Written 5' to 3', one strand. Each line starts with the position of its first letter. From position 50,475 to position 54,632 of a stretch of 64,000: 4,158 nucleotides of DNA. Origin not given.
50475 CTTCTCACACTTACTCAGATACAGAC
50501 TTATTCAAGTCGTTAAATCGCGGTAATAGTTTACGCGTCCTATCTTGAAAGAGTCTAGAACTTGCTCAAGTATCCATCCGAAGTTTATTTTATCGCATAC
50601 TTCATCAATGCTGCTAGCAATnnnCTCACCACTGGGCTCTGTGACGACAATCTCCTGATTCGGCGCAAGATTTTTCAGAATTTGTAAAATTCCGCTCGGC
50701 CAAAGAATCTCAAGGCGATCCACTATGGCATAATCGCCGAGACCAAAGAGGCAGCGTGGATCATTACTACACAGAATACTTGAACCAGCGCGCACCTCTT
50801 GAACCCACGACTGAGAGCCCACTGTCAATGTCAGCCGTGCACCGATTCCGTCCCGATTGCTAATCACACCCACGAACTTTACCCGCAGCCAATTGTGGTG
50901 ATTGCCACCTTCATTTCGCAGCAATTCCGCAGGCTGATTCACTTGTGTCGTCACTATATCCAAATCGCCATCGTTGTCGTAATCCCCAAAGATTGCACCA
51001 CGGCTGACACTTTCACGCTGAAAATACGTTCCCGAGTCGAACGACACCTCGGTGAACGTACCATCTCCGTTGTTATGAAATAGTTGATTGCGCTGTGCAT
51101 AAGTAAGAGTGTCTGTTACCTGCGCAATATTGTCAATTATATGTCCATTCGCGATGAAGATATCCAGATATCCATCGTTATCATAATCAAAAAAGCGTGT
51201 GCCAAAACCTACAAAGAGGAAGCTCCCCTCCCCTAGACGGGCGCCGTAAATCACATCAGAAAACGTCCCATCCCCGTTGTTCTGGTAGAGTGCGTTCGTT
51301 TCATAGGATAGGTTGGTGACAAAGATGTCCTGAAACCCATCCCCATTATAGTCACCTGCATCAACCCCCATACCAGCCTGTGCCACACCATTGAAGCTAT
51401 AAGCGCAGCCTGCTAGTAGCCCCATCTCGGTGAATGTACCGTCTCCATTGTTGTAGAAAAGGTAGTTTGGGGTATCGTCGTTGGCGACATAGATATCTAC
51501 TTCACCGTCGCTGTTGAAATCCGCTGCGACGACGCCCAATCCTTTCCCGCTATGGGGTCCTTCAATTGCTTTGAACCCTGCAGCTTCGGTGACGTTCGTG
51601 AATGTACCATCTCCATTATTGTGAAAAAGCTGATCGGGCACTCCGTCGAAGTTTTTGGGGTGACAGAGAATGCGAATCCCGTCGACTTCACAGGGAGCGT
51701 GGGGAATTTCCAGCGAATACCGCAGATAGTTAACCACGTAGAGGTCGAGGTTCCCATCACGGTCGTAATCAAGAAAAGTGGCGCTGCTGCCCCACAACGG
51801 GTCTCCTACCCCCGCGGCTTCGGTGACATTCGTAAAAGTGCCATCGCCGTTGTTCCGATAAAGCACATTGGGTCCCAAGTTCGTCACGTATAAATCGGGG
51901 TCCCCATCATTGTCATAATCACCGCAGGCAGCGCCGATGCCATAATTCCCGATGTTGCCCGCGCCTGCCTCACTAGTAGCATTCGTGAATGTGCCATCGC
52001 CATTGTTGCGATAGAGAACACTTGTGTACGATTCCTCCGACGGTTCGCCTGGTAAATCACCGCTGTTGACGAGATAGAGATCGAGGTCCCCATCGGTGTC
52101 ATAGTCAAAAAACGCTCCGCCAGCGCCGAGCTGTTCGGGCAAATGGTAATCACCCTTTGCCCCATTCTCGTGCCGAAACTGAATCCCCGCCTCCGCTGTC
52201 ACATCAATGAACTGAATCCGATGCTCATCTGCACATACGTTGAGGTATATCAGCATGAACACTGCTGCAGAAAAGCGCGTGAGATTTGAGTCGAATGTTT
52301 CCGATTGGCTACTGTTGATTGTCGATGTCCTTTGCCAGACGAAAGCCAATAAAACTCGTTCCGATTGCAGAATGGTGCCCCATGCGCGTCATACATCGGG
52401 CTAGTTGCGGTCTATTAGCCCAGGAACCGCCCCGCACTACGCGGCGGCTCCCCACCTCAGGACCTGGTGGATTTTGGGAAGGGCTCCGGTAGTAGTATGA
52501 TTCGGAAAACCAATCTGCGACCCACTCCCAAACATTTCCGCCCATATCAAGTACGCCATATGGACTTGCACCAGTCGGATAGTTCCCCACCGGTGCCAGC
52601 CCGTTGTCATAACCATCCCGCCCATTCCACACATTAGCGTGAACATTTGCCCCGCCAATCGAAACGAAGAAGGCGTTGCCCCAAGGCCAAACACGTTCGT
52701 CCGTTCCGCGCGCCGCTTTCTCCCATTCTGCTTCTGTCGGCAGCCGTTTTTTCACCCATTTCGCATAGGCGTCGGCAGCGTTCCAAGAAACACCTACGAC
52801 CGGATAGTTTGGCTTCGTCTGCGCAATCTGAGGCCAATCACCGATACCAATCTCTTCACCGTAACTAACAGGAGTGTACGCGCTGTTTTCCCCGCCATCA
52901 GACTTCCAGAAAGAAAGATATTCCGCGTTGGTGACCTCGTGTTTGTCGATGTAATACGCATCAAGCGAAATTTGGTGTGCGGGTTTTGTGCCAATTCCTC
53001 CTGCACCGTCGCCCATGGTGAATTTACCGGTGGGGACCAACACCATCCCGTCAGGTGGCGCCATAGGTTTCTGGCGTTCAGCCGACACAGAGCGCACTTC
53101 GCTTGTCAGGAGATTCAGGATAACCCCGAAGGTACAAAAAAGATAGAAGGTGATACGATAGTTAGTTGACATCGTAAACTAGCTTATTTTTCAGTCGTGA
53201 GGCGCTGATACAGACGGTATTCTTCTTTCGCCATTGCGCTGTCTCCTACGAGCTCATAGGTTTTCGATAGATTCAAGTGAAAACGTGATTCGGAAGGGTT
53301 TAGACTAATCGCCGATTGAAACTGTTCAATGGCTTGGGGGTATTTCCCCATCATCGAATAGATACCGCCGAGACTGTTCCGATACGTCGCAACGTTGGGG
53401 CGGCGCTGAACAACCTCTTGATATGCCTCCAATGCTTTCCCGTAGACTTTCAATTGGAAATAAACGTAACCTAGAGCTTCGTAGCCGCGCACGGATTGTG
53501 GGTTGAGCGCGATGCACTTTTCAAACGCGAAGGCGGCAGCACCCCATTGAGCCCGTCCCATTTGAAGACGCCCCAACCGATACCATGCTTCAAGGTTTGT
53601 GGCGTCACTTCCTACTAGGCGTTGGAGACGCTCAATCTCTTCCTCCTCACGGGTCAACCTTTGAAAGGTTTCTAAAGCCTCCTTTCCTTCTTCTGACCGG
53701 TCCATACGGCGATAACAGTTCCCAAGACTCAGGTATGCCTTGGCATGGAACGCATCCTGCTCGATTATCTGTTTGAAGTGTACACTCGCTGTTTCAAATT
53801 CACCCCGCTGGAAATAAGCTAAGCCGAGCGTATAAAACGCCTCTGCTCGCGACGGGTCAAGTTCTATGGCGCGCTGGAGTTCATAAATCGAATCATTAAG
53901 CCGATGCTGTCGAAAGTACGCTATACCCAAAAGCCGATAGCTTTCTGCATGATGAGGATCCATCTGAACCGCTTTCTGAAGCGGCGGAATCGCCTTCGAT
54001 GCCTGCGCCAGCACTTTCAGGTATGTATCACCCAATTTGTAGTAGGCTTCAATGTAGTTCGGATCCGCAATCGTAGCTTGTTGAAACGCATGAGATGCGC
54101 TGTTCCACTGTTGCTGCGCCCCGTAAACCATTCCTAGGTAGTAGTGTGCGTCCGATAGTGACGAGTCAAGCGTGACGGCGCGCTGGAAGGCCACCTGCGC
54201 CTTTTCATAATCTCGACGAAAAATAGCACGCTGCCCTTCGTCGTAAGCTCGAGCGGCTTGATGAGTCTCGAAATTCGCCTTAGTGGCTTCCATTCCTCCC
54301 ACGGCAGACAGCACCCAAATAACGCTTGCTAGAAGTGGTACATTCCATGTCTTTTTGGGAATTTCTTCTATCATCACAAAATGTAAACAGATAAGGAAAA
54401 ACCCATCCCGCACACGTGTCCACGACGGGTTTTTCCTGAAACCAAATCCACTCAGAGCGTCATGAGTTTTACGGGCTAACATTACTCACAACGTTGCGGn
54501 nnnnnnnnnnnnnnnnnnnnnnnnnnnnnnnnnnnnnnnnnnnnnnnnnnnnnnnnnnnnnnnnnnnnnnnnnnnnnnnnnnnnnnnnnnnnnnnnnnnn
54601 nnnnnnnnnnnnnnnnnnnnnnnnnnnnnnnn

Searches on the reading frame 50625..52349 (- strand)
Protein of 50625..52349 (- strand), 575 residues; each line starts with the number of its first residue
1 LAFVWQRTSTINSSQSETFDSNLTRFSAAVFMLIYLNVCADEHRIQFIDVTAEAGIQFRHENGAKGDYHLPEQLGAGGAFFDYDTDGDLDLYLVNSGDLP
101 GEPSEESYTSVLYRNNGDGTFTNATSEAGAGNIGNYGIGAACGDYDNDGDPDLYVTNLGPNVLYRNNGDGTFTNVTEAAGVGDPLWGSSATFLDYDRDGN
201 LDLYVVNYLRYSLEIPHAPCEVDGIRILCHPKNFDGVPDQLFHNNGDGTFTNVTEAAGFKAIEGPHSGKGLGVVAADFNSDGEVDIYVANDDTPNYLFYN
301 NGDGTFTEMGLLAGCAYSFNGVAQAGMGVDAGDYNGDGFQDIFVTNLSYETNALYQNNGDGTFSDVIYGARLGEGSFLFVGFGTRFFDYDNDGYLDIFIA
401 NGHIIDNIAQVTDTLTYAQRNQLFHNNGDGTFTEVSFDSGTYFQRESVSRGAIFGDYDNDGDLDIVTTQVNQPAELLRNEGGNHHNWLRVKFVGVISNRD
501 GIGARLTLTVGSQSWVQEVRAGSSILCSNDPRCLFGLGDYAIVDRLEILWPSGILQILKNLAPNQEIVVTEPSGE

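Call 5: search_protein_families(library=pfam, proteins=[window:50625-52349:-], max_evalue=0.01)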
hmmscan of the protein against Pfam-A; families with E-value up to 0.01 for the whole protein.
window:50625-52349:- (575 aa): 4 families
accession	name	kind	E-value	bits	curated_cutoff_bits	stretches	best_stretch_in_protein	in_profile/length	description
PF13517.12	FG-GAP_3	-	2.2e-59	198.3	26.9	6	144-205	1-61/61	FG-GAP-like repeat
PF07593.17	UnbV_ASPIC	-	1.4e-19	70.1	23.4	1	501-567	1-67/68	ASPIC and UnbV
PF01839.29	FG-GAP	-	7.7e-12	45.3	22.1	1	326-349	2-25/37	FG-GAP repeat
PF07151.18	DUF1391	-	0.0092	16.1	27.3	0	244-256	17-29/48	Protein of unknown function (DUF1391)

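Call 6: search_protein_families(library=ncbifam, proteins=[window:50625-52349:-], max_evalue=0.01)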
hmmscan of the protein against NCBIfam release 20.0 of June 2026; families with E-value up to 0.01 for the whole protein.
window:50625-52349:- (575 aa): 0 families

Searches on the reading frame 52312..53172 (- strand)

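Call 48: search_protein_families(library=ncbifam, proteins=[window:52312-53172:-], max_evalue=1e-8)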
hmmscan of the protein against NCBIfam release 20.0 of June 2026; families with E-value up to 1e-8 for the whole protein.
window:52312-53172:- (287 aa): 6 families
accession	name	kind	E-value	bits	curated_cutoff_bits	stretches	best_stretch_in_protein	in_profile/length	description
TIGR03525.2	GldK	equivalog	4.7e-39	134.8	350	2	122-282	219-406/408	T9SS ring complex lipoprotein PorK/GldK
TIGR03440.2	egtB_TIGR03440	equivalog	5.3e-30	104.8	360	1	116-280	267-413/413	ergothioneine biosynthesis protein EgtB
NF041186.1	SenA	equivalog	3.2e-28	99.2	420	1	33-280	160-381/382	selenoneine synthase SenA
NF051459.1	pyoverdine_PvdO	equivalog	5.5e-26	91.3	500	1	42-283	35-280/280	dihydropyoverdine dehydrogenase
TIGR03524.1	GldJ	equivalog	2.8e-12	46.1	458.2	0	38-88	56-109/559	gliding motility lipoprotein GldJ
TIGR02171.1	Fb_sc_TIGR02171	subfamily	7.5e-10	37.4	544.35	0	143-280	160-280/912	TIGR02171 family lipoprotein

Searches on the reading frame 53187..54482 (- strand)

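Call 49: search_protein_families(library=ncbifam, proteins=[window:53187-54482:-], max_evalue=1e-8)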
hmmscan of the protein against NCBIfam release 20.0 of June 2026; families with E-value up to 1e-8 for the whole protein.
window:53187-54482:- (432 aa): 24 families
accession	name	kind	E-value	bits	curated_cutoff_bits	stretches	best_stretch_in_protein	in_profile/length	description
NF040959.1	MamA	equivalog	1.5e-46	158.4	200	2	80-241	40-201/204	magnetosome protein MamA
TIGR02917.1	PEP_TPR_lipo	equivalog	1e-33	116.3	312.2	2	82-273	233-423/899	XrtA/PEP-CTERM system TPR-repeat protein PrsT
TIGR02521.1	type_IV_pilW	equivalog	2.9e-31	108.8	154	2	145-305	32-194/234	type IV pilus biogenesis/stability protein PilW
TIGR02552.1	LcrH_SycD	equivalog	1.6e-29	102.4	104.8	1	336-427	23-114/136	SycD/LcrH family type III secretion system chaperone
NF047371.1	FlcA_CTERM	equivalog_domain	1.2e-20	73.6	300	0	40-165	86-210/646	periplasmic flagellar collar protein FlcA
NF033762.1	social_mot_Tgl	equivalog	1.3e-19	70.5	225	1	57-279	12-236/252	social motility TPR repeat lipoprotein Tgl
TIGR02795.1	tol_pal_ybgF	equivalog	1.4e-19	70.8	90.1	0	212-272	38-101/119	tol-pal system protein YbgF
NF008391.2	PRK11189.1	equivalog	2.1e-19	70.1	250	0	200-276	86-162/297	lipoprotein NlpI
NF008757.0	PRK11788.1-5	equivalog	1.2e-17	64.2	363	0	185-287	186-289/388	lipopolysaccharide assembly protein LapB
TIGR00540.1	TPR_hemY_coli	hypoth_equivalog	4.3e-17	61.9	142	0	271-356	298-384/385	heme biosynthesis-associated TPR protein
TIGR00990.1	3a0801s09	subfamily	6e-16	58.2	757.25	0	281-401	383-503/615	mitochondrial import receptor subunit TOM70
NF033758.1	gliding_GltE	equivalog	6.7e-16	58.3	225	0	89-217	201-328/411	adventurous gliding motility TPR repeat lipoprotein GltE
NF052415.1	T3SS_chap_SctY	equivalog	1e-13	51.7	70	0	176-275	3-105/106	type III secretion apparatus assembly chaperone SctY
NF033920.0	C39_PA2778_fam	equivalog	1.1e-13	51.1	150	0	349-421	174-246/255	PA2778 family cysteine peptidase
NF008756.0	PRK11788.1-4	equivalog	2.8e-13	49.7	474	0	195-275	196-277/389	lipopolysaccharide assembly protein LapB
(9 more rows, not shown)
